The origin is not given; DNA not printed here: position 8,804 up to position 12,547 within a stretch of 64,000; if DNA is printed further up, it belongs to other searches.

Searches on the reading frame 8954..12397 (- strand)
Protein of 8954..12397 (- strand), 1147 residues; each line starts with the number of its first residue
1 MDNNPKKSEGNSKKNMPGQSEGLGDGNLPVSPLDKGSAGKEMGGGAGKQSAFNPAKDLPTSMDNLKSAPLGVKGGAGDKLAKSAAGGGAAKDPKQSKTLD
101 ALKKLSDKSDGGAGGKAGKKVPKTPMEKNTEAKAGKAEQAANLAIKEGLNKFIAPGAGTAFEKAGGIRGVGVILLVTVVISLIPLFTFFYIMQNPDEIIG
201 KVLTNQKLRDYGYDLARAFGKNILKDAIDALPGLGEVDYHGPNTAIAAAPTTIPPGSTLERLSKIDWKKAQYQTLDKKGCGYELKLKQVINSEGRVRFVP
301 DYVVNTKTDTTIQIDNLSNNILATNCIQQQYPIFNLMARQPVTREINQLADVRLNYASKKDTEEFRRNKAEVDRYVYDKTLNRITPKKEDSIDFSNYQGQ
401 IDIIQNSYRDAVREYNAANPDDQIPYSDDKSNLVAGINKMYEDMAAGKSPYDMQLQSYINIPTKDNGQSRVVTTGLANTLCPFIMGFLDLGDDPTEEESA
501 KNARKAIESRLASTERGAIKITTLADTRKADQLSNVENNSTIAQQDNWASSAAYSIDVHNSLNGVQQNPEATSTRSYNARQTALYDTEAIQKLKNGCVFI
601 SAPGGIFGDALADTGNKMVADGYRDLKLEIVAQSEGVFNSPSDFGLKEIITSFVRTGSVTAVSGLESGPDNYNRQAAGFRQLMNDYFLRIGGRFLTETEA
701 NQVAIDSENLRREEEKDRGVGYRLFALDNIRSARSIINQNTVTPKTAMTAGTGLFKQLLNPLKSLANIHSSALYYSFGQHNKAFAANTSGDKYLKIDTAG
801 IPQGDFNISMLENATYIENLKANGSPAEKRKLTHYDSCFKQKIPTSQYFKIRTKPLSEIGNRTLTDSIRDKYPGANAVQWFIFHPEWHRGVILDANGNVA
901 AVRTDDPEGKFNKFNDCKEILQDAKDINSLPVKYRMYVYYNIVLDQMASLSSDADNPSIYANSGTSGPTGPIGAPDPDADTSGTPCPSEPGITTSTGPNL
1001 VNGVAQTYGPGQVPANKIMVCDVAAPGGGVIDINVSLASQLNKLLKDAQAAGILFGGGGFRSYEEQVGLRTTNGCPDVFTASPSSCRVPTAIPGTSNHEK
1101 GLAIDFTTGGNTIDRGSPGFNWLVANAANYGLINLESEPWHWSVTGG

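Call 75: search_protein_families(library=pfam, max_evalue=0.001, proteins=[window:8954-12397:-])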
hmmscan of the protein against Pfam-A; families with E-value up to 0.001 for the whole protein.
window:8954-12397:- (1147 aa): 1 family
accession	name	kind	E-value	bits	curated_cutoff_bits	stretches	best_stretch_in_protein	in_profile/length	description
PF02557.22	VanY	-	3.2e-11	43.6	25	1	1034-1144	5-129/132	D-alanyl-D-alanine carboxypeptidase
